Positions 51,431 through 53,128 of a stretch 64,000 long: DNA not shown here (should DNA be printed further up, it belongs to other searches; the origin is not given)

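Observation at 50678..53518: Cluster of four type IV pilin-like genes including a PilV-like pilin fused to a six-bladed LVIVD-repeat propeller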

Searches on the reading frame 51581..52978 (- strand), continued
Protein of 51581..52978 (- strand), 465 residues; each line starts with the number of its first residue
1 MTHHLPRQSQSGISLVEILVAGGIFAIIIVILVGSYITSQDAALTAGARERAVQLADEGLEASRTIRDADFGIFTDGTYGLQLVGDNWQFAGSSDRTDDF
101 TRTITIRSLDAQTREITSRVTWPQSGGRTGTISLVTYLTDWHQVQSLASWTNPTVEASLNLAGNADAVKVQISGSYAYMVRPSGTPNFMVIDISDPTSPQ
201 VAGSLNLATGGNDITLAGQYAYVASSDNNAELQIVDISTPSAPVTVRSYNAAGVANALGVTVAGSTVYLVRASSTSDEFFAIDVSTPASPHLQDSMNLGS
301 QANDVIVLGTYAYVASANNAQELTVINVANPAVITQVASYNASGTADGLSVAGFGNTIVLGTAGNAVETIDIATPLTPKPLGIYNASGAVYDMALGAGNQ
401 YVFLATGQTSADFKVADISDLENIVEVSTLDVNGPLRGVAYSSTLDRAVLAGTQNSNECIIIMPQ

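Call 24: predict_structure(alignment_id=A1)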
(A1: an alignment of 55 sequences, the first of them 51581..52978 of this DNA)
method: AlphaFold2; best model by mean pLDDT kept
length: 465 residues; sequences in the alignment: 55
mean_pLDDT: 92.0   pTM: 0.71
mean pLDDT of the five models: 92.0, 91.9, 91.2, 90.5, 89.9
residues with pLDDT >= 90: 354; 70-90: 89; 50-70: 13; < 50: 9
segments of 3 or more residues with pLDDT < 50: 2-5, 144-146
pLDDT, mean of each block of 10 residues (from residue 1): 47 68 86 81 84 96 92 93 93 94 95 94 87 94 64 95 91 98 95 96 95 98 93 98 97 94 98 95 98 97 98 96 98 98 93 98 96 97 96 94 92 95 96 93 95 89 94
secondary structure, 60 per line:
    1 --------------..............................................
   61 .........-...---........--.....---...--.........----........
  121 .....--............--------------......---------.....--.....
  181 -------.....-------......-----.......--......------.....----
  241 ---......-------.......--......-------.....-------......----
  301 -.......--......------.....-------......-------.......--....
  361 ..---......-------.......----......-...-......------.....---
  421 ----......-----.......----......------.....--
elements in order: H15-69 E77-84 E87-91 E95-97 E100-108 E113-125 E128-139 E154-159 E169-173 E176-180 E188-192 E200-205 E211-217 E220-225 E232-236 E244-249 E257-263 E266-271 E279-283 E291-296 E302-308 E311-316 E323-327 E335-340 E348-354 E357-362 E366-371 E379-385 E390-395 E401-406 E413-417 E425-430 E436-442 E447-452 E459-463

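Call 28: fold_search(model_id=the predicted structure, library=pdb)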
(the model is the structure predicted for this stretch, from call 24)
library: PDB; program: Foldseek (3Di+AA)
matches with E <= 10: 1508; with E <= 0.001: 1174
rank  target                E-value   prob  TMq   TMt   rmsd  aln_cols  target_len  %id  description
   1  6m93_A                3.1e-12  1.00  0.53  0.61   3.5       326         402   12  Monophosphorylated pSer33 b-Catenin peptide, b-TrCP/Skp1, NRX-1933 ternary complex (released 2019-04-03)
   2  6m92_A                3.9e-12  1.00  0.55  0.63   3.1       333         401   11  Monophosphorylated pSer33 b-Catenin peptide, b-TrCP/Skp1, NRX-2663 ternary complex (released 2019-04-03)
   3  6wnx_G                4.1e-12  1.00  0.52  0.59   4.0       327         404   11  FBXW11-SKP1 in complex with a pSer33/pSer37 Beta-Catenin peptide (released 2020-05-06)
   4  6wnx_D                5.0e-12  1.00  0.51  0.59   4.0       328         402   11  FBXW11-SKP1 in complex with a pSer33/pSer37 Beta-Catenin peptide (released 2020-05-06)
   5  6wnx_A                9.7e-12  1.00  0.51  0.57   4.1       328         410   11  FBXW11-SKP1 in complex with a pSer33/pSer37 Beta-Catenin peptide (released 2020-05-06)
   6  6m90_A                1.1e-11  1.00  0.52  0.60   3.8       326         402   12  Monophosphorylated pSer33 b-Catenin peptide, b-TrCP/Skp1, NRX-2776 ternary complex (released 2019-04-03)
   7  5nuv                  1.6e-11  1.00  0.54  0.82   3.3       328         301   12  Structure of the WD40-domain of human ATG16L1 (released 2017-07-19)
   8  9tes_A                2.3e-11  1.00  0.54  0.71   3.2       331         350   11  Crystal structure of beta-TrCP bound by diphosphorylated PDCD4 degron peptide (released 2026-04-08)
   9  1p22_A                2.4e-11  1.00  0.57  0.65   3.2       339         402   12  Structure of a beta-TrCP1-Skp1-beta-catenin complex: destruction motif binding and lysine specificity on the SCFbeta-T (released 2003-07-08)
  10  4i79_B                2.4e-11  1.00  0.53  0.76   4.0       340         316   11  Crystal structure of human NUP43 (released 2013-02-27)
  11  5hrm_B                2.8e-11  1.00  0.51  0.48   6.6       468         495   13  Crystal structure of phosphotriesterase from Sphingobium sp. TCM1 (released 2016-07-13)
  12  5hrm_A                3.2e-11  1.00  0.50  0.48   7.1       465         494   14  Crystal structure of phosphotriesterase from Sphingobium sp. TCM1 (released 2016-07-13)
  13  9tg7_A                4.9e-11  1.00  0.54  0.70   3.3       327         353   11  Crystal structure of beta-TrCP bound by monophosphorylated WEE1 degron peptide (released 2026-04-08)
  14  7fik_c                6.0e-11  1.00  0.49  0.71   4.6       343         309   11  The cryo-EM structure of the CR subunit from X. laevis NPC (released 2022-11-09)
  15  6g6o_A                6.3e-11  1.00  0.47  0.65  16.6       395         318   11  Crystal structure of the computationally designed Ika8 protein: crystal packing No.1 in P63 (released 2018-11-28)
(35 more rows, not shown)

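Call 34: find_related_loci(query=A2, collection=genome_contigs, flank=8000)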
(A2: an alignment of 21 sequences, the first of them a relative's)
Query A2 (475 aa) in genome_contigs; peptide patterns used: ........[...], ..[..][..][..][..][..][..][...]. (x = any residue, [..] = any of these).
599 stretches matched a pattern (row limit reached: there are more); 268 encode a relative of the query (tblastn E <= 1e-3); the best 80 are kept; 80 distinct loci.
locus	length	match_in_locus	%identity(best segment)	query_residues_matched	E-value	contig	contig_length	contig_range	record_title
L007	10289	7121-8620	52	1-474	6e-160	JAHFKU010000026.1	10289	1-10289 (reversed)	MAG: Candidatus Staskawiczbacteria bacterium isolate nzgw417 NODE_1714_length_10290_cov_4.567509, whole genome shotgun s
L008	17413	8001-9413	53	1-474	2e-147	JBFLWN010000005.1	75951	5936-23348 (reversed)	MAG: Patescibacteria group bacterium isolate MAG033 MAG033_5, whole genome shotgun sequence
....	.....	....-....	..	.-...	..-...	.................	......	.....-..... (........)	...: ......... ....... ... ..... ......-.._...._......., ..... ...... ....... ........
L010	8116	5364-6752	48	15-474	5e-143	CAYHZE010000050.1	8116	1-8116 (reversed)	MAG TPA_asm: uncultured Candidatus Saccharibacteria bacterium isolate ERP119705_co17_184 genome assembly, contig: NODE_1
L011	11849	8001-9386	51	1-448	3e-140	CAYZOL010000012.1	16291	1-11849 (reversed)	MAG TPA_asm: uncultured Candidatus Saccharibacteria bacterium isolate SRP342105_co1_326 genome assembly, contig: NODE_47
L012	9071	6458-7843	50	16-474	2e-139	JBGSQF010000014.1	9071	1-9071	MAG: Candidatus Paceibacteria bacterium isolate JTS-AC323 k141_763035, whole genome shotgun sequence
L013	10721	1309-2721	47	4-474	5e-138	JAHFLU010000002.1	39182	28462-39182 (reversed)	MAG: bacterium isolate nzgw440 NODE_544_length_39183_cov_5.184348, whole genome shotgun sequence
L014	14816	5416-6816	46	7-474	4e-137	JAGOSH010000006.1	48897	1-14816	MAG: Candidatus Paceibacterota bacterium isolate Gw_Eff_bin_313 Gw_Eff_1113_length_48897_cov_42.317203, whole genome sho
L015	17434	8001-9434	48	1-474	2e-136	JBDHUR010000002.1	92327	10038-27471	MAG: Candidatus Paceibacteria bacterium isolate AS-MESO-3CA.210 NODE_891_length_92327_cov_5.763176, whole genome shotgun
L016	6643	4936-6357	49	1-474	2e-135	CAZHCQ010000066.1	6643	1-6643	MAG TPA_asm: uncultured Gammaproteobacteria bacterium isolate binchicken_co203_505 genome assembly, contig: k141_2717992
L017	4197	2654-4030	47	15-474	3e-137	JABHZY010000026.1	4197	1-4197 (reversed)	MAG: Candidatus Komeilibacteria bacterium isolate SI047_bin95 k141_1473826, whole genome shotgun sequence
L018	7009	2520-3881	50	21-474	3e-131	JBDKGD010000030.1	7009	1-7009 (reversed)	MAG: Candidatus Parcubacteria bacterium isolate farmington_2019_sw_WHONDRS-S19S_0053_B_bin.5 scaffold_1691221, whole gen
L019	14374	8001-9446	46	1-474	4e-128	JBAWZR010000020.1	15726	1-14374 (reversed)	MAG: Candidatus Moraniibacteriota bacterium isolate ELA120 MAG120_20, whole genome shotgun sequence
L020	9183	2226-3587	49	23-474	1e-127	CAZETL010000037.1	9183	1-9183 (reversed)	MAG TPA_asm: uncultured Bdellovibrionales bacterium isolate binchicken_co128_378 genome assembly, contig: NODE_6948_leng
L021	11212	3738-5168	45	1-475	8e-127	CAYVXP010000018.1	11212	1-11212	MAG TPA_asm: uncultured Gammaproteobacteria bacterium isolate SRP272421_co2_156 genome assembly, contig: NODE_20691_leng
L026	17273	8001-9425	45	1-474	4e-132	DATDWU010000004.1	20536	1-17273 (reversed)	MAG TPA_asm: Patescibacteria group bacterium isolate SMAG_U8120 k141_2074842, whole genome shotgun sequence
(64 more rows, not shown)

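Call 61: fold_search(model_id=the predicted structure, library=viral)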
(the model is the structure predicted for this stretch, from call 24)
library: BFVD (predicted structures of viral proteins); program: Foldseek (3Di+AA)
matches with E <= 10: 1055; with E <= 0.001: 206
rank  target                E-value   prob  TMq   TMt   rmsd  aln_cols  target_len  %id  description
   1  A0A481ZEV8            1.6e-18  1.00  0.60  0.26  10.7       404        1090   20  Putative Ig domain protein [Pithovirus LCPAC404]
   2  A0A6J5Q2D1            7.8e-14  1.00  0.52  0.22  12.4       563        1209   13  Uncharacterized protein [uncultured Caudovirales phage]
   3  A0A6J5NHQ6            5.5e-12  1.00  0.53  0.19  14.2       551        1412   12  Uncharacterized protein [uncultured Caudovirales phage]
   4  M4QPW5                8.9e-12  1.00  0.61  0.51  23.5       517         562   12  (no name in the UniProt tables at hand)
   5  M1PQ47                8.1e-11  1.00  0.53  0.75   5.8       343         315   11  (no name in the UniProt tables at hand)
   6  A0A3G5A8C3            1.0e-10  1.00  0.54  0.74   3.7       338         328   13  Uncharacterized protein [Hyperionvirus sp.]
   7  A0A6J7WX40            1.4e-10  1.00  0.53  0.25   3.4       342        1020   12  Intramolecular chaperone auto-processing domain containing protein [uncultured Caudovirales phage]
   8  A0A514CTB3            2.5e-10  1.00  0.49  0.70   6.9       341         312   14  Uncharacterized protein [Achromobacter phage Motura]
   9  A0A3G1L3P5            2.9e-10  1.00  0.50  0.21  13.1       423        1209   13  BNR repeat domain protein [Synechococcus phage S-CBWM1]
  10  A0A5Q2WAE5            3.4e-10  1.00  0.51  0.34  14.3       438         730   12  (no name in the UniProt tables at hand)
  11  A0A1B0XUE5            9.3e-10  1.00  0.50  0.61  10.7       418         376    9  (no name in the UniProt tables at hand)
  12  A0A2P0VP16            1.9e-09  1.00  0.44  0.23  18.5       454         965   10  TIR/WD40 domain-containing protein [Tetraselmis virus 1]
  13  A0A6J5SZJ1            2.5e-09  1.00  0.56  0.76   3.7       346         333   16  COG3391 Uncharacterized conserved protein [uncultured Caudovirales phage]
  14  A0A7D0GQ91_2          3.2e-09  1.00  0.51  0.27  20.6       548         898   11  (no name in the UniProt tables at hand)
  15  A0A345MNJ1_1          5.2e-09  1.00  0.43  0.18  21.4       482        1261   11  (no name in the UniProt tables at hand)
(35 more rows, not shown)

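Call 68: find_homologous_proteins(query=L026:4654-6294:+, max_evalue=1e-30)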
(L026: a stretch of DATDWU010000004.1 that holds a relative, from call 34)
Query L026:4654-6294:+ (547 aa): 8000 proteins with E <= 1e-30 among 8000 candidates; the best 120 are listed.
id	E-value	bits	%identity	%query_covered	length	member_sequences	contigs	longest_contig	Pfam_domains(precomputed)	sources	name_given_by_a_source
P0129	0.0e+0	1208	100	100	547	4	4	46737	PF05157.21,PF00437.27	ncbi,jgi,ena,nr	ncbi:MAG TPA: GspE/PulE family protein [Patescibacteria group bacterium]|nr:GspE/PulE family protein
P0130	0.0e+0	1013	83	100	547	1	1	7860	PF05157.21,PF00437.27,PF13401.13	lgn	-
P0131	4.1e-296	1001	81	100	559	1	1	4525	PF05157.21,PF00437.27,PF13401.13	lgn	-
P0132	5.7e-287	971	78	99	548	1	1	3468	PF05157.21,PF00437.27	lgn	-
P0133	2.7e-286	968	79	99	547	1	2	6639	PF05157.21,PF00437.27,PF00004.36,PF13401.13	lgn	-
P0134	5.1e-285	964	78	100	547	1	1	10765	PF05157.21,PF00437.27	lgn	-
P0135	4.3e-255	865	69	100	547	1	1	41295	PF05157.21,PF00437.27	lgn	-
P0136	6.9e-236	802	65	100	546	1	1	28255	PF05157.21,PF00437.27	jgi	jgi:type II secretory ATPase GspE/PulE/Tfp pilus assembly ATPase PilB-like protein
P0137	3.9e-227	773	62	100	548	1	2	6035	PF05157.21,PF00437.27,PF13401.13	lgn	-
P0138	2.6e-224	764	60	100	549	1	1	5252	PF05157.21,PF00437.27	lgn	-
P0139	7.9e-219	746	61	100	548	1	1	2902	PF05157.21,PF00437.27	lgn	-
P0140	3.9e-218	744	60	100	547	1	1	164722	PF05157.21,PF00437.27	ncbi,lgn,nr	ncbi:MAG: GspE/PulE family protein [Candidatus Daviesbacteria bacterium]|nr:GspE/PulE family protein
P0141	2.4e-217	741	59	100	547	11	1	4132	PF05157.21,PF00437.27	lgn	-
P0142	3.4e-217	740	62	100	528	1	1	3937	PF05157.21,PF00437.27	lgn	-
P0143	2.1e-215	735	59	100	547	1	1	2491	PF05157.21,PF00437.27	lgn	-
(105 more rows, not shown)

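Call 78: search_protein_families(library=pfam, proteins=[P0007, P0012, P0002, P0003, P0042], max_evalue=0.01)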
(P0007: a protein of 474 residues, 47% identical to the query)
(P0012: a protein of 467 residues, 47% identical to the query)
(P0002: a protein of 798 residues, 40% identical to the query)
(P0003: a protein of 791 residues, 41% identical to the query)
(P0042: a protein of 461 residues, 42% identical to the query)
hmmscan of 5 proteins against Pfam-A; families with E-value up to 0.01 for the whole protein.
P0007 (474 aa): 3 families
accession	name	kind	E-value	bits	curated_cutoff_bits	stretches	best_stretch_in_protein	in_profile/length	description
PF08309.17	LVIVD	-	6e-34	115.5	20.2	4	215-255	3-41/42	LVIVD repeat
PF09826.15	Beta_propel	-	6.8e-07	28.9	22.4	0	191-235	90-134/495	Beta propeller domain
PF25174.1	Beta-prop_THOC3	-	0.0015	18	305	0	361-454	100-184/272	THOC3 beta-propeller domain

P0012 (467 aa): 2 families
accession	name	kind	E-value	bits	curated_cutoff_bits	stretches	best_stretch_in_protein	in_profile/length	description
PF08309.17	LVIVD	-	4.4e-30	103.2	20.2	3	209-249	3-41/42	LVIVD repeat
PF09826.15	Beta_propel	-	0.0053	16.1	22.4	0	181-315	89-216/495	Beta propeller domain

P0002 (798 aa): 5 families
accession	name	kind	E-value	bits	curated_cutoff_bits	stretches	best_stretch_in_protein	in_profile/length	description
PF08309.17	LVIVD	-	4.2e-59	196.1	20.2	5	225-263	2-40/42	LVIVD repeat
PF09826.15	Beta_propel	-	6.4e-13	48.8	22.4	2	276-466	19-184/495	Beta propeller domain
PF24807.1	WD40_CDC20-Fz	-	7.2e-06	25.9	200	1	360-475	57-161/292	CDC20/Fizzy WD40 domain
PF07963.17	N_methyl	-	0.0012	18.8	21.2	1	16-41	1-26/27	Prokaryotic N-terminal methylation motif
PF23414.1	Beta-prop_EML_2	-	0.0022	17.9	90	0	345-425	30-107/266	Echinoderm microtubule-associated protein second beta-propeller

P0003 (791 aa): 3 families
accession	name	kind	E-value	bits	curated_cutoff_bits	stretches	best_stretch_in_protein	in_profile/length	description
PF08309.17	LVIVD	-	1e-57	191.6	20.2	6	214-252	2-40/42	LVIVD repeat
PF24805.1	EIF3I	-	2.1e-06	27.5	200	1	318-463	117-255/324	EIF3I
PF07963.17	N_methyl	-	9.7e-05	22.2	21.2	1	5-27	2-24/27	Prokaryotic N-terminal methylation motif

P0042 (461 aa): 13 families
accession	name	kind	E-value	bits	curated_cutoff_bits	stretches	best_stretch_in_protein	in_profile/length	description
PF08309.17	LVIVD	-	2.5e-26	91.2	20.2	4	203-244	2-41/42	LVIVD repeat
PF09826.15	Beta_propel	-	5.9e-08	32.4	22.4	2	167-312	20-131/495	Beta propeller domain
PF24796.1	WDR55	-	2.4e-06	27.2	200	1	335-417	3-85/296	WDR55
PF25174.1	Beta-prop_THOC3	-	3e-06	26.9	305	1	340-414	172-242/272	THOC3 beta-propeller domain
PF23414.1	Beta-prop_EML_2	-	8.3e-06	25.8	90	1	339-407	39-105/266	Echinoderm microtubule-associated protein second beta-propeller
PF24814.1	WD40_Prp19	-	7.3e-05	22.4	320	1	306-406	104-200/281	Prp19 WD40 domain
PF07963.17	N_methyl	-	0.00014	21.8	21.2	1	3-25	4-26/27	Prokaryotic N-terminal methylation motif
PF25171.1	Beta-prop_WDR36-Utp21_1st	-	0.00037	20.4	80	1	350-405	161-214/266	WDR36/Utp21 first beta-propeller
PF00400.38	WD40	-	0.00083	20.3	27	0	376-403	3-31/39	WD domain, G-beta repeat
PF25173.1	Beta-prop_WDR3_1st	-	0.0016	18.6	154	1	316-414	10-100/184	WDR3 first beta-propeller domain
PF24805.1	EIF3I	-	0.003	17.2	200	1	311-409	116-214/324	EIF3I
PF12768.13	Rax2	-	0.0051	16.7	28.8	0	297-389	85-175/254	Rax2 C-terminal beta propeller domain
PF24807.1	WD40_CDC20-Fz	-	0.0083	15.9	200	0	329-417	43-123/292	CDC20/Fizzy WD40 domain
